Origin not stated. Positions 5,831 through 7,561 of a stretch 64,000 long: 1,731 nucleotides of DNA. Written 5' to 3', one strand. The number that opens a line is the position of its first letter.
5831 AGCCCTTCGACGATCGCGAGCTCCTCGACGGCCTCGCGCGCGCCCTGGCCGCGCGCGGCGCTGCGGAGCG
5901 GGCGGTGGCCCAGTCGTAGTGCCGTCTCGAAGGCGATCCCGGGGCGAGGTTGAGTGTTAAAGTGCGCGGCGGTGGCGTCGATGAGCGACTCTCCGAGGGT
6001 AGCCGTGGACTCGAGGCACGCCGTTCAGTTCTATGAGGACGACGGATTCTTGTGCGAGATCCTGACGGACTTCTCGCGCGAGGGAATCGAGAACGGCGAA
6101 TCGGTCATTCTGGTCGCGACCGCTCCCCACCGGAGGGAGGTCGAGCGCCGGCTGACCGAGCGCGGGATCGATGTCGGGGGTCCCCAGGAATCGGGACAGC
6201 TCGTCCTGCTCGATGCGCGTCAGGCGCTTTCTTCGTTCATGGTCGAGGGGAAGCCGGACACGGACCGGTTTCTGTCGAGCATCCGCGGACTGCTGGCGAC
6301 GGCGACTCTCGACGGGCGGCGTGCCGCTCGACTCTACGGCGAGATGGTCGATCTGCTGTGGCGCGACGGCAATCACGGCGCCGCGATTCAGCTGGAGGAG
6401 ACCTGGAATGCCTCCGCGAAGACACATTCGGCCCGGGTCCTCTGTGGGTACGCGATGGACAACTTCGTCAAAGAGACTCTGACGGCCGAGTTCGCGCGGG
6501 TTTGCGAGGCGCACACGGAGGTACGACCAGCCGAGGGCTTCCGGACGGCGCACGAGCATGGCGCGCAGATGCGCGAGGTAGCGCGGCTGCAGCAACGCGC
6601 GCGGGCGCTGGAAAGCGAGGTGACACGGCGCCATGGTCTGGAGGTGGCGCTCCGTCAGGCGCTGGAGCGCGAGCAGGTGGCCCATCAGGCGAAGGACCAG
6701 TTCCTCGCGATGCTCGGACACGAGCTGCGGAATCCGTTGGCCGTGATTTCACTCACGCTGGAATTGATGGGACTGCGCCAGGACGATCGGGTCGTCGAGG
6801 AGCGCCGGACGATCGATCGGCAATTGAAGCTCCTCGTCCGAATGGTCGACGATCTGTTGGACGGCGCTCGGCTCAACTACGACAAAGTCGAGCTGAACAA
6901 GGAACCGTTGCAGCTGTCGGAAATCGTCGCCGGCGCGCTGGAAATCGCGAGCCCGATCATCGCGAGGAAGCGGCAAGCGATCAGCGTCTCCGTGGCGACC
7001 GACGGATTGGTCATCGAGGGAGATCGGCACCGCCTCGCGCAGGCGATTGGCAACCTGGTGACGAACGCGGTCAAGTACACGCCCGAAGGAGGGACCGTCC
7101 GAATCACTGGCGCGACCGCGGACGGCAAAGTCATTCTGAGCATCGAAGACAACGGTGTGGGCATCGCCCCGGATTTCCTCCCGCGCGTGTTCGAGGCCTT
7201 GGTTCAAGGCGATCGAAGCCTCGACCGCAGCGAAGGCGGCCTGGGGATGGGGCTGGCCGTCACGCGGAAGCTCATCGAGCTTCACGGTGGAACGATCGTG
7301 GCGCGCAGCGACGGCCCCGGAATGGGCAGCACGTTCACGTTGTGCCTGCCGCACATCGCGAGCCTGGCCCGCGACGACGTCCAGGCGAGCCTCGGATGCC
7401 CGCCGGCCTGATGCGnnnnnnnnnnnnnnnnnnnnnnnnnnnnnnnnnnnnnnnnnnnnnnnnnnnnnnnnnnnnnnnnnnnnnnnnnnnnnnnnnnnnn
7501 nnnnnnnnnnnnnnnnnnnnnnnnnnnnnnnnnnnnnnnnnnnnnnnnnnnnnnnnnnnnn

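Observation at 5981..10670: Candidate uncharacterised signalling module: MEDS-HK / small helical protein / KaiC-like ATPase / PAS-HK with no response regulator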

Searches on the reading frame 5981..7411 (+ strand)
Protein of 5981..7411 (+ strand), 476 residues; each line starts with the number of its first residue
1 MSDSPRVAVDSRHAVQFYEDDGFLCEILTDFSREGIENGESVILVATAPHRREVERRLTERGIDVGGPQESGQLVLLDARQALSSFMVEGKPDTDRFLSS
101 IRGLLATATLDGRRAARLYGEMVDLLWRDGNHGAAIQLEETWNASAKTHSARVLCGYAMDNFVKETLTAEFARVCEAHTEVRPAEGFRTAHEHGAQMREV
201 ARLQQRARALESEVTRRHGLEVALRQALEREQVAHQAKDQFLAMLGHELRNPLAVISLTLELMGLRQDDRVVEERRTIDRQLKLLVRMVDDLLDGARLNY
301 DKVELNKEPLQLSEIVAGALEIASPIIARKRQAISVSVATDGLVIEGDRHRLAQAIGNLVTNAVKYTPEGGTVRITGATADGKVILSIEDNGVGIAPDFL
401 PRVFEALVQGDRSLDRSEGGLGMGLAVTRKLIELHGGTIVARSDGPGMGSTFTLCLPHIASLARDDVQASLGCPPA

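Call 6: search_protein_families(library=pfam, proteins=[window:5981-7411:+], max_evalue=0.01)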
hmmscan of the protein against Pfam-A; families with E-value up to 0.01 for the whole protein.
window:5981-7411:+ (476 aa): 5 families
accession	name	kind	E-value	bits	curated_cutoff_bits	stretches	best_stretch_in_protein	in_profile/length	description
PF14417.12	MEDS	-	1.4e-27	97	29.8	1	12-168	1-154/161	MEDS: MEthanogen/methylotroph, DcmR Sensory domain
PF02518.31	HATPase_c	-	1.9e-27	96.3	26.4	1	347-457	1-108/111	Histidine kinase-, DNA gyrase B-, and HSP90-like ATPase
PF00512.31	HisKA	-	3.6e-14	53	26.9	1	237-299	1-64/66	His Kinase A (phospho-acceptor) domain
PF13581.12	HATPase_c_2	-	0.00079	19.9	27.4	1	342-431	22-108/127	Histidine kinase-like ATPase domain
PF06745.19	ATPase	-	0.00083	19.2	26.6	1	30-85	38-94/231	KaiC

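Call 7: search_protein_families(library=ncbifam, proteins=[window:5981-7411:+], max_evalue=0.01)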
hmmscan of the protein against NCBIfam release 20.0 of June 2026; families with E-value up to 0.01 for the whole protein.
window:5981-7411:+ (476 aa): 87 families (the best 25 are shown)
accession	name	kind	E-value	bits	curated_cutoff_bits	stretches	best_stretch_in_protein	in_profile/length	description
TIGR02966.1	phoR_proteo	equivalog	4e-44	151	334.2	1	222-454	98-331/333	phosphate regulon sensor histidine kinase PhoR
NF046044.1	PnpS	equivalog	2.8e-43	148.4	400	1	232-457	164-390/390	two-component system histidine kinase PnpS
NF033092.0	HK_WalK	equivalog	3.3e-43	148.2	725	1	207-457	342-593/594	cell wall metabolism sensor histidine kinase WalK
NF041880.1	EPS_EpsF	equivalog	1e-41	143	900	1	225-457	261-492/492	response regulator EpsF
NF006800.0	PRK09303.1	equivalog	6.8e-41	140.5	342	1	211-458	124-377/383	histidine kinase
NF041735.1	hist_kin_RppB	equivalog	4.7e-38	131.1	400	1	235-457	213-438/438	two-component system sensor histidine kinase RppB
NF047874.1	MASE3_PAS_HK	subfamily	2.6e-36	125.6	560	1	223-464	384-630/655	MASE3 domain-containing sensor histidine kinase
NF008318.0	PRK11107.1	equivalog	5.4e-36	124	890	1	222-456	277-516/920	two-component sensor histidine kinase BarA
TIGR02956.1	TMAO_torS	equivalog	5.5e-36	124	676.5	1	205-459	431-683/967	TMAO reductase system sensor histidine kinase/response regulator TorS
NF012163.2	BaeS_SmeS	equivalog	6.4e-36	124.2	500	1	226-443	231-444/457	sensor histidine kinase efflux regulator BaeS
NF045595.1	HK_scytonemin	equivalog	8.7e-35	120.2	865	1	214-459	391-636/637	scytonemin biosynthesis sensor histidine kinase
NF040691.1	MtrAB_MtrB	equivalog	2.3e-34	119.3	450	1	236-460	269-494/507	MtrAB system histidine kinase MtrB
TIGR01386.1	cztS_silS_copS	subfamily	2.2e-33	115.9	292.55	1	218-456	221-456/457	heavy metal sensor histidine kinase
NF041947.1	LuxQ_Vibrio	equivalog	3.2e-33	114.6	1200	1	230-458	465-696/843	quorum-sensing autoinducer 2 sensor kinase/phosphatase LuxQ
NF033093.1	HK_VicK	exception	4.1e-33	114.7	680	1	218-459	190-436/448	cell wall metabolism sensor histidine kinase VicK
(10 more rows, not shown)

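Call 67: search_protein_families(library=padloc, proteins=[window:5981-7411:+], max_evalue=0.001)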
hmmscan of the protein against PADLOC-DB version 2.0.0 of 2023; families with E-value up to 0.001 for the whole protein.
window:5981-7411:+ (476 aa): 2 families
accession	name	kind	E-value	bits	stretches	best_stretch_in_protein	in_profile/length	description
PDLC04647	PDC-M43B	-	1.5e-08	32.1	1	332-442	208-318/347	-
PDLC04650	PDC-M43B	-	0.00038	17.8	1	334-439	209-316/344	-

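Call 84: find_homologous_proteins(query=window:5981-7411:+, region=1-200, max_evalue=0.00001)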
Query window:5981-7411:+, residues 1-200 (200 aa): 359 proteins with E <= 0.00001 among 1901 candidates; the best 120 are listed.
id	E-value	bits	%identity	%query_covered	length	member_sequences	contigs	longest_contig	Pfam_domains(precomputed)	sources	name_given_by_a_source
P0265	1.8e-121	421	99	96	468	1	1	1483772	PF14417.13,PF02518.32,PF00512.32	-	-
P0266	2.0e-86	306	73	96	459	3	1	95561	PF14417.13,PF02518.32,PF00512.32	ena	-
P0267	1.0e-81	291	69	100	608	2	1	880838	PF14417.13,PF02518.32,PF00512.32,PF00072.31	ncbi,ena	-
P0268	2.3e-72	261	63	100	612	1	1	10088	PF14417.13,PF02518.32,PF00512.32,PF00072.31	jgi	jgi:signal transduction histidine kinase/ActR/RegA family two-component response regulator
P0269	8.0e-62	226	59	94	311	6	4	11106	PF14417.13,PF00512.32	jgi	jgi:signal transduction histidine kinase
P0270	5.5e-61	223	58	94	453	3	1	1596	PF14417.13,PF00512.32,PF00072.31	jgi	jgi:CheY-like chemotaxis protein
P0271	1.3e-60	222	59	94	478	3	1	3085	PF14417.13,PF00512.32,PF00072.31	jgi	jgi:CheY-like chemotaxis protein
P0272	7.1e-58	213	56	94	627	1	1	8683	PF14417.13,PF02518.32,PF00512.32,PF00072.31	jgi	jgi:signal transduction histidine kinase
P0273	1.2e-57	213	54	94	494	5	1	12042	PF14417.13,PF02518.32,PF00512.32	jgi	jgi:signal transduction histidine kinase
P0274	9.3e-57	210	57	93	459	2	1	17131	PF14417.13,PF00512.32,PF00072.31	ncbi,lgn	ncbi:MAG TPA: MEDS domain-containing protein [Polyangia bacterium]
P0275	1.7e-56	209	56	95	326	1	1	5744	PF14417.13,PF00512.32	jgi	jgi:signal transduction histidine kinase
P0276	2.3e-55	205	56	97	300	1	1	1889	PF14417.13,PF00512.32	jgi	jgi:KaiC/GvpD/RAD55 family RecA-like ATPase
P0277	2.2e-52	195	71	66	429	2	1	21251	PF14417.13,PF13581.13,PF02518.32,PF00512.32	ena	-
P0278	5.4e-49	184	49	94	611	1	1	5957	PF14417.13,PF02518.32,PF00512.32,PF00072.31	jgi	jgi:signal transduction histidine kinase/CheY-like chemotaxis protein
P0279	6.4e-49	184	51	94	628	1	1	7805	PF13426.14,PF14417.13,PF08448.17,PF02518.32,PF00512.32,PF00989.32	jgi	jgi:PAS domain S-box-containing protein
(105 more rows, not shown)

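Call 85: find_encoding_contigs(protein=P0266, flank=6000, max_places=2)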
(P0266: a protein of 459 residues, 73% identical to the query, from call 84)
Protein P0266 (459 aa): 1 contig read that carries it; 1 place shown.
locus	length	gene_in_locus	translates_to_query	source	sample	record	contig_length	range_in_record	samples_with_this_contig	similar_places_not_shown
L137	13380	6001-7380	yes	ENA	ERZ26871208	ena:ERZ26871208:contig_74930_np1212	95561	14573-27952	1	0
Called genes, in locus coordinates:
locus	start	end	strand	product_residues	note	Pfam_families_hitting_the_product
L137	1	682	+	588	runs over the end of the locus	-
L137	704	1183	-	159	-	-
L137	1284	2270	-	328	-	PF14224:DUF4331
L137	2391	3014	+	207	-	PF01066:CDP-OH_P_transf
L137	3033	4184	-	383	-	PF00457:Glyco_hydro_11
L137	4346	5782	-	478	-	-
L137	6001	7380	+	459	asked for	PF14417:MEDS, PF00512:HisKA, PF02518:HATPase_c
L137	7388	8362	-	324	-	PF21686:LigD_Prim-Pol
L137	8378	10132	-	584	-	PF00916:Sulfate_transp, PF01740:STAS, PF13466:STAS_2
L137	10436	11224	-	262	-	PF10127:RlaP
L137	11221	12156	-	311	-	PF10127:RlaP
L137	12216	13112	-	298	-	PF13489:Methyltransf_23, PF01209:Ubie_methyltran (weak), PF08241:Methyltransf_11, PF08242:Methyltransf_12, PF13649:Methyltransf_25, PF13847:Methyltransf_31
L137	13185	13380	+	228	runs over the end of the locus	PF01555:N6_N4_Mtase (faint)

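Call 86: find_encoding_contigs(protein=P0267, flank=6000, max_places=2)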
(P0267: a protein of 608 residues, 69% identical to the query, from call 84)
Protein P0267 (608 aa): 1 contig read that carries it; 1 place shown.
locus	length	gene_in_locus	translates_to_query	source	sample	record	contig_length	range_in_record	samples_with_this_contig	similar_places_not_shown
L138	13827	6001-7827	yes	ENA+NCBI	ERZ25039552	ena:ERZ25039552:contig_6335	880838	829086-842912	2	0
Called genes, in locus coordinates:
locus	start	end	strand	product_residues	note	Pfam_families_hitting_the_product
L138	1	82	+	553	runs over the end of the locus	PF01204:Trehalase, PF22422:MGH1-like_GH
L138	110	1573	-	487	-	PF04041:Glyco_hydro_130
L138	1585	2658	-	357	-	-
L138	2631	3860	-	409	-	PF13439:Glyco_transf_4, PF00534:Glycos_transf_1, PF13692:Glyco_trans_1_4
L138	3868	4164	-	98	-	PF18912:DZR_2 (weak)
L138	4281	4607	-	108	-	PF02482:Ribosomal_S30AE (weak)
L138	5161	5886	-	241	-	PF01814:Hemerythrin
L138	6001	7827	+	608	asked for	PF14417:MEDS, PF00512:HisKA, PF02518:HATPase_c, PF00072:Response_reg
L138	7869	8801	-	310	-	PF00487:FA_desaturase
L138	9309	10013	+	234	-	-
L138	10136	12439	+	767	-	PF00989:PAS (weak), PF13188:PAS_8 (weak), PF08447:PAS_3, PF08448:PAS_4, PF13426:PAS_9, PF00512:HisKA, PF02518:HATPase_c, PF00072:Response_reg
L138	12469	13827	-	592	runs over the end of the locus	-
